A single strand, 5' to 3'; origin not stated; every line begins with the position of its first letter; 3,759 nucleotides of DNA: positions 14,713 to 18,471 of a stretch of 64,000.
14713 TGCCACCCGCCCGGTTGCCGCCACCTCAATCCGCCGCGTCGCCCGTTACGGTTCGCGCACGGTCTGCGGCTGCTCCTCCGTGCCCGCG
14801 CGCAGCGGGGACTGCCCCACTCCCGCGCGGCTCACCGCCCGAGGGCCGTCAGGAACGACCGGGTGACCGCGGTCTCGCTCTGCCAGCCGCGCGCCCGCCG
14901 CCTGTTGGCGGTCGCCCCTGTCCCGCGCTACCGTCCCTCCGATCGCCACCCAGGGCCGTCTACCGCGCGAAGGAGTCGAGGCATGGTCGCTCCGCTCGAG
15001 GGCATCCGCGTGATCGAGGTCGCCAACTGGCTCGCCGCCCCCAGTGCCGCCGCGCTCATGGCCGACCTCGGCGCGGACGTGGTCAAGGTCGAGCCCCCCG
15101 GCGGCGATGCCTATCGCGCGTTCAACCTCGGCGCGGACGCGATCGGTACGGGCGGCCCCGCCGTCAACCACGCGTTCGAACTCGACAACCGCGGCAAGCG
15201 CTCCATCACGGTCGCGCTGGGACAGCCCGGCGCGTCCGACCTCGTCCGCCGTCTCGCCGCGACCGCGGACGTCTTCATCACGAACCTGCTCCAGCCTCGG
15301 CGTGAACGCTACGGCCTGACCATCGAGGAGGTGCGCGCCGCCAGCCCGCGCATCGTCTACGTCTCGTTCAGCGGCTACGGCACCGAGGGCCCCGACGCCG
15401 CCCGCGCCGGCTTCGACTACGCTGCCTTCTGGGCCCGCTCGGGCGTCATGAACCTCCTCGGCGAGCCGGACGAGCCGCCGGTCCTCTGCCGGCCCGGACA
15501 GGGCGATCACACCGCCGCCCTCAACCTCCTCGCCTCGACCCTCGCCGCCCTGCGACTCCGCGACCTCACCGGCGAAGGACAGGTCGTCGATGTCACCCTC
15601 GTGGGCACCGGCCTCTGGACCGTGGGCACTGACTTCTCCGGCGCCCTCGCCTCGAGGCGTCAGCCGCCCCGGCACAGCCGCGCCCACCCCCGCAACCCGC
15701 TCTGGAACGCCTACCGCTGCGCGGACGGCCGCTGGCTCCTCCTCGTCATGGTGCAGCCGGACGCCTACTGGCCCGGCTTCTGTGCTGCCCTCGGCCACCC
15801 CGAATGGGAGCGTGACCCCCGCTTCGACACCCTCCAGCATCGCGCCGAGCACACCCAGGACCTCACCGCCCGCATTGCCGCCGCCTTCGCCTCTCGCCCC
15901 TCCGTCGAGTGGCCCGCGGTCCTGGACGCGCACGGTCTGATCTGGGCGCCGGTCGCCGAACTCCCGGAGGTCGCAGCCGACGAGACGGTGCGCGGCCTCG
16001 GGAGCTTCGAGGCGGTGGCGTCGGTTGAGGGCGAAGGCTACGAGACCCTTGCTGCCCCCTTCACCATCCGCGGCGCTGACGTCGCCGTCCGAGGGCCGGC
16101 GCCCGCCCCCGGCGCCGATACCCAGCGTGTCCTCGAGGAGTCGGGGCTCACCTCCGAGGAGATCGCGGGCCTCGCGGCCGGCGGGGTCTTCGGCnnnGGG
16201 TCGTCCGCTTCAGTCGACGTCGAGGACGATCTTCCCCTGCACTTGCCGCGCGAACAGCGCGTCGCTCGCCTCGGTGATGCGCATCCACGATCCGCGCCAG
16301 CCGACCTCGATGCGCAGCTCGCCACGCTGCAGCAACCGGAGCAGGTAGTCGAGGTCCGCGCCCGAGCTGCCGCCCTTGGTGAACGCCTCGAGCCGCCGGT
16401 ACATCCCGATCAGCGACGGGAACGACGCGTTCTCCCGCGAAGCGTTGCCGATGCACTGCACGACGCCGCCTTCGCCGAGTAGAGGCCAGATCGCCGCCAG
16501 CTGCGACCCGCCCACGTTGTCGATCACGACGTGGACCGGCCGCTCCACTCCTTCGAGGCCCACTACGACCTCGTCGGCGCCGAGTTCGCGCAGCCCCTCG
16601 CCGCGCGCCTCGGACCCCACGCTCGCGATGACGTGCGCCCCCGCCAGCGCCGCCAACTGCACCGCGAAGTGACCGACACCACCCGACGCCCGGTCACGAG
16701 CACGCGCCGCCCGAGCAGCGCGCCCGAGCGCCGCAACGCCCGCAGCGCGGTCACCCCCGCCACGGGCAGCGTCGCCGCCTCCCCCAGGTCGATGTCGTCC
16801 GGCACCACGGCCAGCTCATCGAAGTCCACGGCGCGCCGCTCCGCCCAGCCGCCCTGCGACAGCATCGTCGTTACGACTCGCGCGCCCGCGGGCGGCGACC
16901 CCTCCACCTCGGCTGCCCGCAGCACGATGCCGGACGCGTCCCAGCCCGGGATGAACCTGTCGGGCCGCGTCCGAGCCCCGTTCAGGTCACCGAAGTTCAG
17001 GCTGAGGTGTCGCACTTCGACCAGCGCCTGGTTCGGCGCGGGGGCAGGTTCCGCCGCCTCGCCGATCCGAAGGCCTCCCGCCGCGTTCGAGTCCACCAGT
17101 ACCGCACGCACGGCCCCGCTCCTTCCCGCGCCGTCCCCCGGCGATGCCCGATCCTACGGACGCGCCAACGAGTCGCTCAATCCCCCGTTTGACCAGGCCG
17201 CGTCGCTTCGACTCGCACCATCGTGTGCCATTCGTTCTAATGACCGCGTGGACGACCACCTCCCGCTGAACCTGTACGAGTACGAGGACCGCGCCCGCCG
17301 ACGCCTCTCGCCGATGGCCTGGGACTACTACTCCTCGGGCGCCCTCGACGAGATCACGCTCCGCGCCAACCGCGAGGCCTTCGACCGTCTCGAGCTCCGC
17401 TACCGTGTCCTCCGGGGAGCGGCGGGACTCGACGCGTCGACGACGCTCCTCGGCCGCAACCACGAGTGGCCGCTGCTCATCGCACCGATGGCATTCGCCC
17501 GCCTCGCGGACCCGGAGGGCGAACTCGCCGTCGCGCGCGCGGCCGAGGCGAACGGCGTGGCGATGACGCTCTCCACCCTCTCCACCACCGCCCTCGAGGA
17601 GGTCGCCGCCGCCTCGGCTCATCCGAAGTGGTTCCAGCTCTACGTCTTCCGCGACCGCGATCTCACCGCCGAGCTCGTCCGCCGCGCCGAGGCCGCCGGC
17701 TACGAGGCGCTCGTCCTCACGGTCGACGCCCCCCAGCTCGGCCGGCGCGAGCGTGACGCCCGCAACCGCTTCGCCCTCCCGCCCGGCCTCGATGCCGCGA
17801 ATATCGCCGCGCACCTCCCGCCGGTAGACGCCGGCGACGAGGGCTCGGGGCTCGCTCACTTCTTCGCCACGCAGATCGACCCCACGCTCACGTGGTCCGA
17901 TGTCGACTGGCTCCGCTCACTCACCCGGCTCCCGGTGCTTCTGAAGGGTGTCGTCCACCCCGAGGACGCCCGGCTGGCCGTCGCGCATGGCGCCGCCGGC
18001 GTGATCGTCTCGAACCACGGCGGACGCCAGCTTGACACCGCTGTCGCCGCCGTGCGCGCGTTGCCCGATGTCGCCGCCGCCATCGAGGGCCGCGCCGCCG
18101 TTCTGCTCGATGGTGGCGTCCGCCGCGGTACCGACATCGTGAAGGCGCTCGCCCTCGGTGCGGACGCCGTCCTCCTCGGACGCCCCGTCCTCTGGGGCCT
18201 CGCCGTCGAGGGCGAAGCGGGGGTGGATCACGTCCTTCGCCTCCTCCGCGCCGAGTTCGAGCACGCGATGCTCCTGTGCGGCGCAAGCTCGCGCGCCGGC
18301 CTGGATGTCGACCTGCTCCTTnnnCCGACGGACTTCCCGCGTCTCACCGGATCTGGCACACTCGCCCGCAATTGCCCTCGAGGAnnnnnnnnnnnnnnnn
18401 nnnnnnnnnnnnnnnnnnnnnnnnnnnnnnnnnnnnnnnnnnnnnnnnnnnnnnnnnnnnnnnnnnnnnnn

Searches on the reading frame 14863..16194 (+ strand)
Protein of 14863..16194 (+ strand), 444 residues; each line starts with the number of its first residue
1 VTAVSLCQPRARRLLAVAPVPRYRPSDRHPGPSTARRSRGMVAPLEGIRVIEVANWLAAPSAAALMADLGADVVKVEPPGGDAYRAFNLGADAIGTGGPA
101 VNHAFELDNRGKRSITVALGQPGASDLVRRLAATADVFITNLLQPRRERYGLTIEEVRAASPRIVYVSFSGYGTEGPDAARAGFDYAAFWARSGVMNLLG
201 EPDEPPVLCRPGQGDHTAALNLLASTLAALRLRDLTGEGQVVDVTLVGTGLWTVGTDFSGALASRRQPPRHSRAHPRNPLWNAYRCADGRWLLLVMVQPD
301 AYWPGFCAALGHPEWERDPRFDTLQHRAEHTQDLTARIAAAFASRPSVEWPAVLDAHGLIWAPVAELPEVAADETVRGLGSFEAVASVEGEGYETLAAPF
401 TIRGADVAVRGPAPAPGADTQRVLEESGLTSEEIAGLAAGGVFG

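Call 9: search_protein_families(library=pfam, proteins=[window:14863-16194:+], max_evalue=0.001)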
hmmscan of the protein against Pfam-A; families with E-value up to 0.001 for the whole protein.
window:14863-16194:+ (444 aa): 1 family
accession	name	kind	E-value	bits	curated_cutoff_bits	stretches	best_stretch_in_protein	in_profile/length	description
PF02515.22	CoA_transf_3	-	2.6e-102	343.1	23.3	1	45-420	1-366/366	CoA-transferase family III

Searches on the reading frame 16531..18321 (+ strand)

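Call 9: search_protein_families(library=pfam, proteins=[window:16531-18321:+], max_evalue=0.001)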
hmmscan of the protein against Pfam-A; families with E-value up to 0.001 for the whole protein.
window:16531-18321:+ (597 aa): 3 families
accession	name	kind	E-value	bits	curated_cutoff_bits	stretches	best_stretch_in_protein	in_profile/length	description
PF01070.24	FMN_dh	-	7.5e-138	459.8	24.9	1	255-594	1-346/350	FMN-dependent dehydrogenase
PF00478.31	IMPDH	-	5e-06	26.2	25.6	1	505-551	190-237/345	IMP dehydrogenase / GMP reductase domain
PF01645.23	Glu_synthase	-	3.3e-05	23.7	20.4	1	487-554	242-308/369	Conserved region in glutamate synthase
